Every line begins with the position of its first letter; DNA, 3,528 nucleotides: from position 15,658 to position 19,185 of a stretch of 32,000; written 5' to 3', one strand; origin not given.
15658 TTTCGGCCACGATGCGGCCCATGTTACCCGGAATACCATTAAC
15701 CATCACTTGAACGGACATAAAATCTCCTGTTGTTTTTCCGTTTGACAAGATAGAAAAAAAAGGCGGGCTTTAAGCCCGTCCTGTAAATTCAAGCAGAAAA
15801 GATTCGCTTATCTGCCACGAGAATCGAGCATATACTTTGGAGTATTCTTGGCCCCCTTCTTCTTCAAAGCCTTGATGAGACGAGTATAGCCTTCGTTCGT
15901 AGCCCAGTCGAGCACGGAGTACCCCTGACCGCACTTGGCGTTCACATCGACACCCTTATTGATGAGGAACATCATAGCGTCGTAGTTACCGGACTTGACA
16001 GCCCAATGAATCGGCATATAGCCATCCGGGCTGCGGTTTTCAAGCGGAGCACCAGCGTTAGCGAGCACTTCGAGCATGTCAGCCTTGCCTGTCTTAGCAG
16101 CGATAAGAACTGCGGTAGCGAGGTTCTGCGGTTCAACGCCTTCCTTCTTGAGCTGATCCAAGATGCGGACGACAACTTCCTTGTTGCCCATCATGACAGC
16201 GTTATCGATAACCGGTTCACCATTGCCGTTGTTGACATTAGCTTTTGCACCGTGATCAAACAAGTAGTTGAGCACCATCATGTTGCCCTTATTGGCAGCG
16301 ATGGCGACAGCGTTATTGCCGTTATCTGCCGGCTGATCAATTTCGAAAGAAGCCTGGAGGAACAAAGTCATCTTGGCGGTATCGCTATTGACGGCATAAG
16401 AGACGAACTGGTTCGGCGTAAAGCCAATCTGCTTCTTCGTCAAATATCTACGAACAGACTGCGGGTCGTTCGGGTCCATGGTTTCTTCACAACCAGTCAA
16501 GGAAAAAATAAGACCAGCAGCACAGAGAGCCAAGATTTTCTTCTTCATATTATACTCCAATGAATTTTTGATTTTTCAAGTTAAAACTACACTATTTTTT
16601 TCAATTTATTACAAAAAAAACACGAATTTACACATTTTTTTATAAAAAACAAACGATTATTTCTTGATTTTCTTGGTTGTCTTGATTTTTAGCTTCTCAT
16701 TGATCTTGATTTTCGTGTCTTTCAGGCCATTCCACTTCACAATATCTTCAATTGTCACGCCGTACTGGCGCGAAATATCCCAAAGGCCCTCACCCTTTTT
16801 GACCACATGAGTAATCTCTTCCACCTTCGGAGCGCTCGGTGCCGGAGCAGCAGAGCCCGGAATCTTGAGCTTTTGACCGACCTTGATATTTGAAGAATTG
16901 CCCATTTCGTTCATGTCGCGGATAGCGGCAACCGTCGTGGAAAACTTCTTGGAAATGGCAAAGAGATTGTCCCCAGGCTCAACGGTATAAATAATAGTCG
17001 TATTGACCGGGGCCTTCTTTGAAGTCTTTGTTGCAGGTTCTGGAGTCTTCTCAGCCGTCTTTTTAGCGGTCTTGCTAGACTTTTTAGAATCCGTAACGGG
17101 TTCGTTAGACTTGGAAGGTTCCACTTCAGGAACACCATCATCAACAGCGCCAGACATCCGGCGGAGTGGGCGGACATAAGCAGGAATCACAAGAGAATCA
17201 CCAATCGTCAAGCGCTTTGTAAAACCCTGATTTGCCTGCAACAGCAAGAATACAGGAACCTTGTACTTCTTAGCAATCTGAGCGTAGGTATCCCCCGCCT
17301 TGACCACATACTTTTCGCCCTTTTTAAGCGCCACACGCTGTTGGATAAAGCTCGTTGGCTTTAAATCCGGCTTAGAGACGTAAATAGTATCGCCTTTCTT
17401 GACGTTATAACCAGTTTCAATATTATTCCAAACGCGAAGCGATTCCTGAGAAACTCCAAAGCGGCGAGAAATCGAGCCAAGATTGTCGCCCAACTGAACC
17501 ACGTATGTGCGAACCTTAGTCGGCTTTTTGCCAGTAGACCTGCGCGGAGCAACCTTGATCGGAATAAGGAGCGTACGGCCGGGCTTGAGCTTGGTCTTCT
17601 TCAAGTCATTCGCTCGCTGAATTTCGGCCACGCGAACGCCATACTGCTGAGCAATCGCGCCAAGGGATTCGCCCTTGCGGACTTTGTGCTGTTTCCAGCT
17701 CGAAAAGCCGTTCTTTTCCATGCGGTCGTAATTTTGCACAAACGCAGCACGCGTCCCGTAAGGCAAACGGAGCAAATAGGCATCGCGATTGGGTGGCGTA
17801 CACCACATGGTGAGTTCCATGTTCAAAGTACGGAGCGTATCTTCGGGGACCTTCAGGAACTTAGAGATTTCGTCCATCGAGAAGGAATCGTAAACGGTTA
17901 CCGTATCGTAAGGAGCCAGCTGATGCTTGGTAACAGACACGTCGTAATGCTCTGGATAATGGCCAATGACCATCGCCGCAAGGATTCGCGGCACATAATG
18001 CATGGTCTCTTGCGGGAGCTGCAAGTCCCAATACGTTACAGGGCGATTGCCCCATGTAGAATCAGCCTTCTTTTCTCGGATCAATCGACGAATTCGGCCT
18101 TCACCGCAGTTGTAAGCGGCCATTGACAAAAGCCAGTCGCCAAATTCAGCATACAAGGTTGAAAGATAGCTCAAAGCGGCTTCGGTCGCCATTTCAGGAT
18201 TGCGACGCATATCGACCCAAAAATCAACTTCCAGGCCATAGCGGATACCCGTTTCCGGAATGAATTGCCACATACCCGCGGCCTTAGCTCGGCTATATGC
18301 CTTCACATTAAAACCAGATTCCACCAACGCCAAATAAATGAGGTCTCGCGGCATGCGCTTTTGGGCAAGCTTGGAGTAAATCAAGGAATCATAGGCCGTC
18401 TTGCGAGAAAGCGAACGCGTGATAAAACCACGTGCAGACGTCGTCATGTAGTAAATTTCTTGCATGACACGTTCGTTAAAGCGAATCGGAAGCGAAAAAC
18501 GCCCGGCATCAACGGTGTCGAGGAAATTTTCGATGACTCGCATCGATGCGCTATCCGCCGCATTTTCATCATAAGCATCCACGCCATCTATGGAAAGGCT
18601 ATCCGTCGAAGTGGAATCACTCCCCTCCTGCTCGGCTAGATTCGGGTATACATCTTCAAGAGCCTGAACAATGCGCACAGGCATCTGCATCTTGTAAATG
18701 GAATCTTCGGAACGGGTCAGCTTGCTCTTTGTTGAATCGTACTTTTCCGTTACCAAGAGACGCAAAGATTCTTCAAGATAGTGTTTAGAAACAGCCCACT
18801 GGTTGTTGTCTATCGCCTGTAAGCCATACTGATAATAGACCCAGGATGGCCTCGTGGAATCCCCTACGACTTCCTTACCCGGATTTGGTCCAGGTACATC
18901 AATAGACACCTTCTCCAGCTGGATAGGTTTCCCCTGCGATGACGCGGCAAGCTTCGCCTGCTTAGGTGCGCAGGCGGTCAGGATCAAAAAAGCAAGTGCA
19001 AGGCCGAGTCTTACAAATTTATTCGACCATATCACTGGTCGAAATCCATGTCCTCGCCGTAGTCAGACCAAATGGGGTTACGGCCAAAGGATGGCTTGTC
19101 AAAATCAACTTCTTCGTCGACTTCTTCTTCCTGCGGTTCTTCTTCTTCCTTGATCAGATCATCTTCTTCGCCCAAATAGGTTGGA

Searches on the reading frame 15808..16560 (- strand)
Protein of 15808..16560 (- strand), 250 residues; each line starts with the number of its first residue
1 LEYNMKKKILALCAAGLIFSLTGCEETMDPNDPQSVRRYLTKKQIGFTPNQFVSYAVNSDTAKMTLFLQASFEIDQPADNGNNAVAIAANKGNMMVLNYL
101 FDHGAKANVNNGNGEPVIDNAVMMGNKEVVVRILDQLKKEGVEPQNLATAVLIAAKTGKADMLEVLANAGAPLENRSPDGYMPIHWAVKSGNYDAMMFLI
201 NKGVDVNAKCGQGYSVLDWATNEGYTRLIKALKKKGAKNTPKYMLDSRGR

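Call 89: search_protein_families(library=pfam, proteins=[window:15808-16560:-], max_evalue=0.00001)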
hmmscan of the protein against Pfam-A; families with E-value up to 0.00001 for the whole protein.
window:15808-16560:- (250 aa): 6 families
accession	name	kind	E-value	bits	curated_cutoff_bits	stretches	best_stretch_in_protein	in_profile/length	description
PF12796.13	Ank_2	-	1.6e-29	102.7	27.3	3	153-240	3-87/90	Ankyrin repeats (3 copies)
PF13637.12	Ank_4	-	6.9e-21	74.3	22.7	2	88-130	4-46/50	Ankyrin repeats (many copies)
PF00023.36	Ank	-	1.9e-15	56.5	21.1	0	179-209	1-31/33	Ankyrin repeat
PF13606.12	Ank_3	-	4.1e-14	51.6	22.3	0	179-208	1-30/30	Ankyrin repeat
PF13857.12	Ank_5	-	6.7e-12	45.9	27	0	166-218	1-54/56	Ankyrin repeats (many copies)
PF24521.3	Ank_KRIT1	-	7e-07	29.5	80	0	120-201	24-106/149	KRIT1 ankyrin-repeats domain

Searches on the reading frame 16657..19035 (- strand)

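Call 89: search_protein_families(library=pfam, proteins=[window:16657-19035:-], max_evalue=0.00001)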
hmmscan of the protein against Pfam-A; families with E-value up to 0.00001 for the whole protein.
window:16657-19035:- (792 aa): 7 families
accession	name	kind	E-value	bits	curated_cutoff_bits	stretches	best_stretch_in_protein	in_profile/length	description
PF01476.26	LysM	-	3.7e-64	212.9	20.9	5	683-726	1-43/43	LysM domain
PF01464.25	SLT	-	7.3e-26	90.5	21.3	1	225-328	10-114/117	Transglycosylase SLT domain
PF23473.1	LysM3_LYK4_5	-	3e-23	82.1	29.3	0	510-539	4-33/48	LYK4/5 LysM3 domain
PF23446.1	LysM1_NFP_LYK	-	1.6e-11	45.4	36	0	457-494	17-56/60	NFP/LYK LysM1 domain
PF23462.1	LysM3_NFP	-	1.1e-07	32.7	28.1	0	510-538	4-32/48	NFP LysM3 domain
PF23472.1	LysM2_CERK1_LYK3_4_5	-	9.6e-07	29.1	27.4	0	682-726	7-54/56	LYK3/4/5 LysM2 domain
PF23577.1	LysM_RLK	-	2.2e-06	28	27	0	510-538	2-30/44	LysM domain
